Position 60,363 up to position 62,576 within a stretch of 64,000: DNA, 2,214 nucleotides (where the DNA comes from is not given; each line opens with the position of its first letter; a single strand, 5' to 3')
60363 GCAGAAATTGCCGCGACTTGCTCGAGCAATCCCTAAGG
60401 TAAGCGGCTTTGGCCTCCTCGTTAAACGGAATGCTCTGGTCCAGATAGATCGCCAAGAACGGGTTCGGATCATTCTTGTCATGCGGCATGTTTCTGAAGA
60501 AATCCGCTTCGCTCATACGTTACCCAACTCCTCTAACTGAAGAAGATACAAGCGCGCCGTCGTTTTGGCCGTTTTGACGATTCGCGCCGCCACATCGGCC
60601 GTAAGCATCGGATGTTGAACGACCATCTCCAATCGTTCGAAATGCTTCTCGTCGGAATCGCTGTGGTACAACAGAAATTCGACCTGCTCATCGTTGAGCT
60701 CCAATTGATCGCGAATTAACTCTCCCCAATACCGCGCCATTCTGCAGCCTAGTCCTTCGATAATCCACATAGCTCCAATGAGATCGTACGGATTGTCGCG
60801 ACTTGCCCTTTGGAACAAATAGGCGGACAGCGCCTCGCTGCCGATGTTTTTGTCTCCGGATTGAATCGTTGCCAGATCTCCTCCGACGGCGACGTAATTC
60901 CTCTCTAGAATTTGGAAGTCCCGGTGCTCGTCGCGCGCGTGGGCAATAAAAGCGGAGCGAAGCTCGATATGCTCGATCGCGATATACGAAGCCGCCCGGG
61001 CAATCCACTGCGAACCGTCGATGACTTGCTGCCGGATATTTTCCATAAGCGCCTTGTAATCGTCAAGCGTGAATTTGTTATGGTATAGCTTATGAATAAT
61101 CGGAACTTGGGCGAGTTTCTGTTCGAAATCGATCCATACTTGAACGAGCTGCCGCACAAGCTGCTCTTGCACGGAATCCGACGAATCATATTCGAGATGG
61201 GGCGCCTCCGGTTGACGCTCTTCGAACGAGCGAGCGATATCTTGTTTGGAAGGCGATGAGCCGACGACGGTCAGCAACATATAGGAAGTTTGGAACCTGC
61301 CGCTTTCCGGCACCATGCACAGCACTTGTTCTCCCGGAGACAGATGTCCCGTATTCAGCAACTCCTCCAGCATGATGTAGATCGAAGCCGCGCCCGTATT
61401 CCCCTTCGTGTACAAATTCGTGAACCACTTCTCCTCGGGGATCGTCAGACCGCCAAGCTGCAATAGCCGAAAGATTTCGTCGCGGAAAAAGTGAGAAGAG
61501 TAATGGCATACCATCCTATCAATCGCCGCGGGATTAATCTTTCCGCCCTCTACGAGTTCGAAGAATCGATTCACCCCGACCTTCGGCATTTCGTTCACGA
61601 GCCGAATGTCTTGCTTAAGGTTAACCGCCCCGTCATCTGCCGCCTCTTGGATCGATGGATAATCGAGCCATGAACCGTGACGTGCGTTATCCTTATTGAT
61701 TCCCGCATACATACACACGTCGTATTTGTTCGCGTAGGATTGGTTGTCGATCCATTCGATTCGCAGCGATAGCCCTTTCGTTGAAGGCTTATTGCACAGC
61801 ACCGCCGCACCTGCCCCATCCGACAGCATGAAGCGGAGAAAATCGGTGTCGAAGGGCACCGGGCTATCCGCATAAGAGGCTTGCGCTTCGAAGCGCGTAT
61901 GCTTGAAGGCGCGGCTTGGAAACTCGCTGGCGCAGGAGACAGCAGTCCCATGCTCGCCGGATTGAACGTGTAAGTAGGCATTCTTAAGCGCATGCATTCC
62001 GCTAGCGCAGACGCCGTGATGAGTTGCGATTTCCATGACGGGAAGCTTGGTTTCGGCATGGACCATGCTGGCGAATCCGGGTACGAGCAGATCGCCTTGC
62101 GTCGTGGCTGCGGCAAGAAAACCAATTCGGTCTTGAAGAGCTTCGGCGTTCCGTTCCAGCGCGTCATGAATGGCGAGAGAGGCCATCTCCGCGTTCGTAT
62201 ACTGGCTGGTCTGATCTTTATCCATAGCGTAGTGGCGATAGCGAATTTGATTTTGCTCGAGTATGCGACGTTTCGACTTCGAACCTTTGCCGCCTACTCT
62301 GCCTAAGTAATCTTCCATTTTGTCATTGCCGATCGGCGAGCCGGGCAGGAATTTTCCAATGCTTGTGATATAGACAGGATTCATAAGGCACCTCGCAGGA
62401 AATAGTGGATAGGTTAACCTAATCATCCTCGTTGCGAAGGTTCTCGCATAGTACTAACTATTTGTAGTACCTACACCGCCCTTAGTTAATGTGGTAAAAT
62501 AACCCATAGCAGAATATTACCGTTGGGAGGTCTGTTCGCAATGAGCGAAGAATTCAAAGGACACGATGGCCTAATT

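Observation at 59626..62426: FabH-like KAS III fused to a His/Glu/Asp-rich helical domain, translationally coupled to a 296-aa unknown protein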

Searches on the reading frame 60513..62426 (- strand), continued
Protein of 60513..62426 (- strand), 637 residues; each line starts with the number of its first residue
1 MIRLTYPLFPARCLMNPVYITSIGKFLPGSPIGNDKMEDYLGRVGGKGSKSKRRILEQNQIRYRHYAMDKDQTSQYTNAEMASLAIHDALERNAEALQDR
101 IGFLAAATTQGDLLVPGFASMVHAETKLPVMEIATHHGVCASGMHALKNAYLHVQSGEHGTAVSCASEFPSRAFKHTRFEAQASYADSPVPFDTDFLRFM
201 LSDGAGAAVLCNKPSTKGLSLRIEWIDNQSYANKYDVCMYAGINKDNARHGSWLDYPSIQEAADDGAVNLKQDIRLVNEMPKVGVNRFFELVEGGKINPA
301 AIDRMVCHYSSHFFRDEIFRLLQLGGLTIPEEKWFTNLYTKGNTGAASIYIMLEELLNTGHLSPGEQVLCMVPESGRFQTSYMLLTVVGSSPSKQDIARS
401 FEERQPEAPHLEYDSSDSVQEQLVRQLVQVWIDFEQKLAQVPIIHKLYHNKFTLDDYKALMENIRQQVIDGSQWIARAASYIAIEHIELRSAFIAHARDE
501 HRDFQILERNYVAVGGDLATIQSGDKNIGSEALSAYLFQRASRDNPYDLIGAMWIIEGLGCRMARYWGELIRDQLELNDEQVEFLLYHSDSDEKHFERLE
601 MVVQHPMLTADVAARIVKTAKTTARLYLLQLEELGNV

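Call 17: find_encoding_contigs(protein=P0096, flank=8000, max_places=2)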
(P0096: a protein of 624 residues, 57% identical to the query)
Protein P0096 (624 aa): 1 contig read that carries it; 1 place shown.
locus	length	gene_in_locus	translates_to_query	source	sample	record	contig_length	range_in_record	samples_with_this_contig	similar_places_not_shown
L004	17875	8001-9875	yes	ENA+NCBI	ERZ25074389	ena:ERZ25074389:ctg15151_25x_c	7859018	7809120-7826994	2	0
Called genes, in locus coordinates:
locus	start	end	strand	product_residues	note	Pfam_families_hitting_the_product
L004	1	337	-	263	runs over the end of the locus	PF00378:ECH_1, PF16113:ECH_2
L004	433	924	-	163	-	PF18347:DUF5606, PF21186:DUF6852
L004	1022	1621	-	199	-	PF03193:RsgA_GTPase (faint), PF01926:MMR_HSR1, PF02421:FeoB_N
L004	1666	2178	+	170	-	-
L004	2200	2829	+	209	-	PF10263:SprT-like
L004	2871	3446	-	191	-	-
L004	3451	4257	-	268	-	PF13580:SIS_2 (weak), PF22198:GKRP_SIS_2 (weak), PF22645:GKRP_SIS_N, PF01380:SIS (faint), PF20741:GKRP-like_C (weak), PF19026:UBA_HYPK (weak)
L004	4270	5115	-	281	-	PF01869:BcrAD_BadFG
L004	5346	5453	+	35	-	-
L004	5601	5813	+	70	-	-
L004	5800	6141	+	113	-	PF02452:PemK_toxin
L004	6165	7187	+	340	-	PF04055:Radical_SAM, PF13186:SPASM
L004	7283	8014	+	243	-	PF04116:FA_hydroxylase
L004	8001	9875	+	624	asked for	PF00108:Thiolase_N (weak), PF08541:ACP_syn_III_C, PF14518:Haem_oxygenas_2 (weak)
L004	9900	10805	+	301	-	PF22523:DUF6999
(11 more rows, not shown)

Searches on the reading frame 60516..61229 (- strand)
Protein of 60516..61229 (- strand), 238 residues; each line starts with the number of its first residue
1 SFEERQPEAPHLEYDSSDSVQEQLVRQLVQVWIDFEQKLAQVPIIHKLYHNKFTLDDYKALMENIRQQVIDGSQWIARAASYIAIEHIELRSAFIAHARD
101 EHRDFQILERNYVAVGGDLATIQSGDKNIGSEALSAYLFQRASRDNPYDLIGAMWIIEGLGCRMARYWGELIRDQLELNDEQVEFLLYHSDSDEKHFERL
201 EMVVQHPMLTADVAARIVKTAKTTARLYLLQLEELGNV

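Call 34: search_solved_structures(query=A1, max_evalue=10, show_alignments=0)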
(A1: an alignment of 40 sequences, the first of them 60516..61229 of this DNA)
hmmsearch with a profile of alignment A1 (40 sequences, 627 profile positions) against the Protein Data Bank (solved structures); distinct sequences matched with E-value up to 10: 124 (the best 60 are shown).
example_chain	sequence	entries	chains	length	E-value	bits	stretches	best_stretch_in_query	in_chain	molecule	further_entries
5gk0_A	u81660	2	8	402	2.5e-121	409.3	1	1-377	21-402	Ketosynthase StlD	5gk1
5gk2_A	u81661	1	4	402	7.7e-120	404.3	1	1-377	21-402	Ketosynthase StlD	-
4dfe_A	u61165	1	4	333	6.1e-18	67.7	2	8-160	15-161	3-oxoacyl-[acyl-carrier-protein] synthase 3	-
4ryb_A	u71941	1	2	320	6.9e-18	67.5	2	6-160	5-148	3-oxoacyl-[acyl-carrier-protein] synthase 3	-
2ebd_A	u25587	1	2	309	7.3e-15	57.5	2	271-359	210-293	3-oxoacyl-[acyl-carrier-protein] synthase 3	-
1zow_A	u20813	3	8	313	5.1e-14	54.7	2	5-157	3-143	3-oxoacyl-[acyl-carrier-protein] synthase III | 3-oxoacyl-[acyl-carrier-protein] synthase 3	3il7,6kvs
4nhd_A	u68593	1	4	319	1.2e-13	53.5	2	8-156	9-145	3-oxoacyl-[acyl-carrier-protein] synthase 3 protein 1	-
4wzu_A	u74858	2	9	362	1.3e-13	53.4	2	49-158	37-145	3-oxoacyl-[acyl-carrier-protein] synthase 3 protein 2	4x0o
3il4_A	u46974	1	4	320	4.2e-13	51.7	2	286-356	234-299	3-oxoacyl-[acyl-carrier-protein] synthase 3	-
3il6_A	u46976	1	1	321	2.5e-12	49.1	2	60-161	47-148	3-oxoacyl-[acyl-carrier-protein] synthase 3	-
3il5_A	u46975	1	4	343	2.8e-12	49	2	57-161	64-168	3-oxoacyl-[acyl-carrier-protein] synthase 3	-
4x9k_A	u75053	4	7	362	3.4e-12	48.7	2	49-158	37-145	3-oxoacyl-[acyl-carrier-protein] synthase 3 protein 2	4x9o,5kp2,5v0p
6x7r_A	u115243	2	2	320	1.5e-11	46.6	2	8-159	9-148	3-oxoacyl-[acyl-carrier-protein] synthase 3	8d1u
1hn9_A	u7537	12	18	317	1.5e-11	46.6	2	9-159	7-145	BETA-KETOACYL-ACYL CARRIER PROTEIN SYNTHASE III | 3-oxoacyl-[acyl-carrier-protein] synthase III | 3-oxoacyl-[acyl-carrier-protein] synthase 3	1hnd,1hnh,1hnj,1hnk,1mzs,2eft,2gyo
3il9_A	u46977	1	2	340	1.5e-11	46.6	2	7-159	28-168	3-oxoacyl-[acyl-carrier-protein] synthase 3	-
3dde_A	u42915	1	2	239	7.1e-08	34.5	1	426-609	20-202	TENA/THI-4 protein, Domain of Unknown Function with a Heme Oxygenase-like Fold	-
3row_A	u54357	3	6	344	4.4e-07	31.9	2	64-199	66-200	3-oxoacyl-[ACP] synthase III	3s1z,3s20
3s21_A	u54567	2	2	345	4.4e-07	31.8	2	64-199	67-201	3-oxoacyl-[ACP] synthase III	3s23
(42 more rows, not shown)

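Call 38: search_solved_structures(query=A3, max_evalue=10, show_alignments=4)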
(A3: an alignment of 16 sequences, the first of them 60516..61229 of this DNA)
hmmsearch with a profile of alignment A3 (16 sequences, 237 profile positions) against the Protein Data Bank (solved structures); distinct sequences matched with E-value up to 10: 1.
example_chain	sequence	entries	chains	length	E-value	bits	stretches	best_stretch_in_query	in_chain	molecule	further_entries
3dde_A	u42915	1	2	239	7.8e-10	41.8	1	91-219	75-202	TENA/THI-4 protein, Domain of Unknown Function with a Heme Oxygenase-like Fold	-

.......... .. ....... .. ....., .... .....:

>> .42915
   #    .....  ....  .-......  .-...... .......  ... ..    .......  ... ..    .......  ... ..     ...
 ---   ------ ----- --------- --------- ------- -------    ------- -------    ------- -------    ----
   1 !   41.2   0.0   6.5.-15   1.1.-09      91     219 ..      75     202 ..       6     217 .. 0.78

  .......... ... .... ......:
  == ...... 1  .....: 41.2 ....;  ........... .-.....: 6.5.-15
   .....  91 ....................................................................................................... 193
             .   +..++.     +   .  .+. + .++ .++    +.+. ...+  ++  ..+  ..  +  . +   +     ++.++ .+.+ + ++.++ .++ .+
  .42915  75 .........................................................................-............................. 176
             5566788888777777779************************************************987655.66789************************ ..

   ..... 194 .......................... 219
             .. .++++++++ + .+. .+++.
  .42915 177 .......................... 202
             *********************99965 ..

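Call 43: predict_structure(alignment_id=A1)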
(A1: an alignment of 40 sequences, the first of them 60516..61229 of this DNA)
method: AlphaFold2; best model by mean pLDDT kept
length: 238 residues; sequences in the alignment: 40
mean_pLDDT: 92.2   pTM: 0.90
mean pLDDT of the five models: 92.2, 92.2, 91.0, 91.0, 90.8
residues with pLDDT >= 90: 181; 70-90: 53; 50-70: 3; < 50: 1
segments of 3 or more residues with pLDDT < 50: none
pLDDT, mean of each block of 10 residues (from residue 1): 77 94 97 96 96 97 94 93 90 87 90 97 91 97 94 94 93 98 91 77 90 97 98 88
secondary structure, 60 per line:
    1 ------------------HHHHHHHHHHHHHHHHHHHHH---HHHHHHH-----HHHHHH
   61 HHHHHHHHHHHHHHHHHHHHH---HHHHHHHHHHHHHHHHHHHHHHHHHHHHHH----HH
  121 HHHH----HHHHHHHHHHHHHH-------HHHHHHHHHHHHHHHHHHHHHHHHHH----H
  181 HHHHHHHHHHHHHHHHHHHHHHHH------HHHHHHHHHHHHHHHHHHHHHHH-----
elements in order: H19-39 H43-49 H55-81 H85-114 H119-124 H129-142 H150-175 H180-204 H211-233

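Call 50: fold_search(model_id=the predicted structure, library=pdb)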
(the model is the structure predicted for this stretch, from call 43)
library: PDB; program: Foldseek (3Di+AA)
matches with E <= 10: 674; with E <= 0.001: 38
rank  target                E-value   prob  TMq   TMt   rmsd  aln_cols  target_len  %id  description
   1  3dde_B                2.3e-06  1.00  0.79  0.81   2.4       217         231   19  Crystal structure of a domain of unknown function with a heme oxygenase-like fold (sden_3740) from shewanella denitrif (released 2008-06-24)
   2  8vag_A                3.0e-06  1.00  0.78  0.85   2.7       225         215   13  Crystal structure of MnII/MnII CtCADD from Chlamydia trachomatis (released 2024-11-06)
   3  3dde_A                3.2e-06  1.00  0.82  0.84   2.1       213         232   19  Crystal structure of a domain of unknown function with a heme oxygenase-like fold (sden_3740) from shewanella denitrif (released 2008-06-24)
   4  8va9_A                1.6e-05  1.00  0.77  0.85   2.6       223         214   13  Crystal structure of FeII/MnII CtCADD from Chlamydia trachomatis (released 2024-11-06)
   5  2gm8_B                1.8e-05  1.00  0.71  0.79   3.4       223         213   17  TenA Homolog/Thi-4 Thiaminase complexed with product 4-amino-5-hydroxymethyl-2-methylpyrimidine (released 2006-04-18)
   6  2gm8_C                2.3e-05  1.00  0.70  0.77   3.4       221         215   17  TenA Homolog/Thi-4 Thiaminase complexed with product 4-amino-5-hydroxymethyl-2-methylpyrimidine (released 2006-04-18)
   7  2gm8_A                2.8e-05  1.00  0.71  0.77   3.3       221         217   18  TenA Homolog/Thi-4 Thiaminase complexed with product 4-amino-5-hydroxymethyl-2-methylpyrimidine (released 2006-04-18)
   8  1rcw_A                2.9e-05  1.00  0.78  0.86   2.3       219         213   14  Crystal structure of CT610 from Chlamydia trachomatis (released 2004-05-04)
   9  1rcw_B                3.0e-05  1.00  0.78  0.86   2.4       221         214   14  Crystal structure of CT610 from Chlamydia trachomatis (released 2004-05-04)
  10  2gm7_D                3.8e-05  1.00  0.71  0.77   3.6       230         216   17  TenA Homolog/Thi-4 Thiaminase from Pyrobaculum Aerophilum (released 2006-04-18)
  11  1udd_B                5.9e-05  1.00  0.69  0.77   3.6       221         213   17  TenA homologue protein from P.horikoshii OT3 (released 2004-06-01)
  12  1udd_A                8.4e-05  1.00  0.70  0.76   3.6       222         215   17  TenA homologue protein from P.horikoshii OT3 (released 2004-06-01)
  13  2gm7_A                1.0e-04  1.00  0.68  0.75   3.7       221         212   17  TenA Homolog/Thi-4 Thiaminase from Pyrobaculum Aerophilum (released 2006-04-18)
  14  1wnv_B                1.2e-04  1.00  0.72  0.80   3.4       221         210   10  D136A mutant of Heme Oxygenase from Corynebacterium diphtheriae (HmuO) (released 2004-11-09)
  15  4wwj_A                2.1e-04  1.00  0.67  0.63   5.2       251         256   16  UndA, an oxygen-activating, non-heme iron dependent desaturase/decarboxylase (released 2014-12-24)
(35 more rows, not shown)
